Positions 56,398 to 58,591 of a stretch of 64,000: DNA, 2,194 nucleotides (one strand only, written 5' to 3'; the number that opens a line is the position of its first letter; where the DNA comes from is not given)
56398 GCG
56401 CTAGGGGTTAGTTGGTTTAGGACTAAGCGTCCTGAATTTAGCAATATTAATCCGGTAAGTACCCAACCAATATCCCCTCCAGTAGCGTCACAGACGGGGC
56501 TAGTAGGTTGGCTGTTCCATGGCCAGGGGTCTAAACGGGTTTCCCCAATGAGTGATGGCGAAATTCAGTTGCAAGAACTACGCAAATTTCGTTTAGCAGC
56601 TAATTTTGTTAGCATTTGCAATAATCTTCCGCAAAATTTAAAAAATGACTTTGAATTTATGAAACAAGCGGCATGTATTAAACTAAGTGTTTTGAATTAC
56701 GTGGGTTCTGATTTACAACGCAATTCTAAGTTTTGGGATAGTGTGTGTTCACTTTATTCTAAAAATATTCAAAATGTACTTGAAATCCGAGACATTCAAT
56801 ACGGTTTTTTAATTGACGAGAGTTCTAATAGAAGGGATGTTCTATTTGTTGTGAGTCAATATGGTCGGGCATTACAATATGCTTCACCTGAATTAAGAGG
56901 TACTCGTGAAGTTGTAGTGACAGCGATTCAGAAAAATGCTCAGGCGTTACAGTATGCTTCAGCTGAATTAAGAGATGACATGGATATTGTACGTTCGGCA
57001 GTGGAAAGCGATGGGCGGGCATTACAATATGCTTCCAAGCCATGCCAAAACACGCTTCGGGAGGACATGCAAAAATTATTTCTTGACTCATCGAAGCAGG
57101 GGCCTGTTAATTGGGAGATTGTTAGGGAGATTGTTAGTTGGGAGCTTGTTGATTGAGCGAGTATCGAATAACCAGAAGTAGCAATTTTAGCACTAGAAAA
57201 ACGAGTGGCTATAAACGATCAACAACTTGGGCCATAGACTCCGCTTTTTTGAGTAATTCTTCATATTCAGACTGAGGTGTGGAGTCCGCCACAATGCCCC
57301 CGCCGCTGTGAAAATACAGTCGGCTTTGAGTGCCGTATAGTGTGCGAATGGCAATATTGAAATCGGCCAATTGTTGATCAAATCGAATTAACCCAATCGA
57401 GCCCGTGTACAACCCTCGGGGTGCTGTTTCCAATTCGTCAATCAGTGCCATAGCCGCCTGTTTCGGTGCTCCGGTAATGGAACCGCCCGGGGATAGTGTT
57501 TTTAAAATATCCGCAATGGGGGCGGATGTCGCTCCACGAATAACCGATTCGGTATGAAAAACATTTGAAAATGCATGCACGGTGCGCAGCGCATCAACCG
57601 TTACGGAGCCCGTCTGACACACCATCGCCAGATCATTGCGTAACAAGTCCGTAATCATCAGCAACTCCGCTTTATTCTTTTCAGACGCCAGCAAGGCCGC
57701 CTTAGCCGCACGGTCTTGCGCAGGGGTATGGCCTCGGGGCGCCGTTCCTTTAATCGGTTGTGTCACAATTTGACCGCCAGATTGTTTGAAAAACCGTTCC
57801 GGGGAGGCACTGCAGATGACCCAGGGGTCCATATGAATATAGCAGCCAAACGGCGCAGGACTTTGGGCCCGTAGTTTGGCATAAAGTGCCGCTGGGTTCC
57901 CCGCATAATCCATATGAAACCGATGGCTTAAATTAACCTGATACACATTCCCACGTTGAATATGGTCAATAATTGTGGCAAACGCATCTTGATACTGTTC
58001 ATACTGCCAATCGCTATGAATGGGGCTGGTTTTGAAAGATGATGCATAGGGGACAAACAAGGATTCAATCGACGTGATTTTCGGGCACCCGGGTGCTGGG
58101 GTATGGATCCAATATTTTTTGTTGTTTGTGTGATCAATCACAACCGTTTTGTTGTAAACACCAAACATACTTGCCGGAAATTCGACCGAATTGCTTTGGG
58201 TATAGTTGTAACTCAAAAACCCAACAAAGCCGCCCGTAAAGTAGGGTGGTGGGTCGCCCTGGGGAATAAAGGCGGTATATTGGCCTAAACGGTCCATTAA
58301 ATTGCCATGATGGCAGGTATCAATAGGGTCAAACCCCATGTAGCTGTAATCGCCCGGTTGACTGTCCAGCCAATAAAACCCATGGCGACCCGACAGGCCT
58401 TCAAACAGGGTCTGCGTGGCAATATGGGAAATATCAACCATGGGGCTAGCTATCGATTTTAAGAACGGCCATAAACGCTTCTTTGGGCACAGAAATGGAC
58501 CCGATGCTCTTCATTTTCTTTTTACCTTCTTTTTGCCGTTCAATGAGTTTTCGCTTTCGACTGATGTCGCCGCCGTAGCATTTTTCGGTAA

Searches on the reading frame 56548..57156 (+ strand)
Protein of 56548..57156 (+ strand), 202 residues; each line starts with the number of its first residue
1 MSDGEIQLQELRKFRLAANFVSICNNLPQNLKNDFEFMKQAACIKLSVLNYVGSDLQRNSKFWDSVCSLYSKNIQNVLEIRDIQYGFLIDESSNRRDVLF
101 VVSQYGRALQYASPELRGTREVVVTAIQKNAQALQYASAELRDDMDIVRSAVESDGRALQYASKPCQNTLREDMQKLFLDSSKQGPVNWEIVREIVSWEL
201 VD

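Call 3: search_protein_families(library=pfam, proteins=[window:56548-57156:+], max_evalue=1)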
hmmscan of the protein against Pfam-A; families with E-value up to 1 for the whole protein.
window:56548-57156:+ (202 aa): 2 families
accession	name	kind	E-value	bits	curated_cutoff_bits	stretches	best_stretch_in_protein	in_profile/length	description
PF13475.11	DUF4116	-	9.4e-31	105.6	24.9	3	97-142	4-49/49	Domain of unknown function (DUF4116)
PF02430.21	AMA-1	-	0.097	12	21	1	65-148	106-192/470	Apical membrane antigen 1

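Call 4: search_protein_families(library=ncbifam, proteins=[window:56548-57156:+], max_evalue=0.01)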
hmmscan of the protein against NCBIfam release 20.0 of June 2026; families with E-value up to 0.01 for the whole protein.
window:56548-57156:+ (202 aa): 0 families

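Call 54: search_protein_families(library=padloc, proteins=[window:56548-57156:+], max_evalue=0.01)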
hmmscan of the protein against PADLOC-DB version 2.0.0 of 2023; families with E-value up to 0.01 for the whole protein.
window:56548-57156:+ (202 aa): 1 family
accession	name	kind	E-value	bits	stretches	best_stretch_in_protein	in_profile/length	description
PDLC00248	LmuA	-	0.0084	13.4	1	21-133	147-255/359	DUF4297 domain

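Call 55: search_protein_families(library=phrogs, proteins=[window:56548-57156:+], max_evalue=0.01)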
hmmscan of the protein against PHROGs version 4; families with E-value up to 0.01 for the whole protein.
window:56548-57156:+ (202 aa): 1 family
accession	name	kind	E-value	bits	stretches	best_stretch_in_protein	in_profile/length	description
phrog_31839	-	unknown function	9.4e-14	52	1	95-164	187-256/421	-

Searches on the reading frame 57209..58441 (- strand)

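Call 4: search_protein_families(library=ncbifam, proteins=[window:57209-58441:-], max_evalue=0.01)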
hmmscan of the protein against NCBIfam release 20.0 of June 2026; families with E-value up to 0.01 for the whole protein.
window:57209-58441:- (410 aa): 26 families (the best 25 are shown)
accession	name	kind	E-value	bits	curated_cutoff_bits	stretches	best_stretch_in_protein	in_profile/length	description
TIGR00553.1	pabB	equivalog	3.6e-95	318.9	328.4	1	73-401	2-327/329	aminodeoxychorismate synthase component I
TIGR01824.1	PabB-clade2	equivalog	2e-89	300.4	408.55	1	83-402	23-354/355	aminodeoxychorismate synthase, component I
NF005698.0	PRK07508.1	equivalog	1.7e-82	277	452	1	140-402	109-374/383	aminodeoxychorismate synthase component I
TIGR00564.1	trpE_most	equivalog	4.7e-81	273.1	517.7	1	65-407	87-454/455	anthranilate synthase component I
TIGR01820.1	TrpE-arch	equivalog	2e-79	268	512.05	1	66-407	95-448/449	anthranilate synthase component I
NF006563.0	PRK09070.1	equivalog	3e-76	256.9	514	1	63-407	85-444/447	aminodeoxychorismate synthase component I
NF004610.0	PRK05940.1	equivalog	4.5e-69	233.4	568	1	68-407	100-459/467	anthranilate synthase component I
NF010086.0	PRK13571.1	equivalog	4.3e-67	226.8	693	1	139-407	222-497/510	anthranilate synthase component I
NF012009.0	PRK15465.1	equivalog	1.2e-66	225.1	622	1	75-404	109-448/453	aminodeoxychorismate synthase component 1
NF004530.0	PRK05877.1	equivalog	1.2e-64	219.1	383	1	65-406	74-414/425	aminodeoxychorismate synthase component I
NF010089.0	PRK13574.1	equivalog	8.9e-62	209.4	527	1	47-401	57-412/421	anthranilate synthase component I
NF010087.0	PRK13572.1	equivalog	3.9e-58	197.1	580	1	67-406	85-430/435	anthranilate synthase component I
NF005486.0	PRK07093.1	equivalog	7.8e-51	173.1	275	1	143-399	69-317/323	aminodeoxychorismate synthase component I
NF010081.0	PRK13566.1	equivalog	2.7e-50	171.4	645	1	137-408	235-508/729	anthranilate synthase component I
NF005009.0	PRK06404.1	equivalog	1.4e-47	162.7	422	1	134-402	91-349/351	anthranilate synthase component I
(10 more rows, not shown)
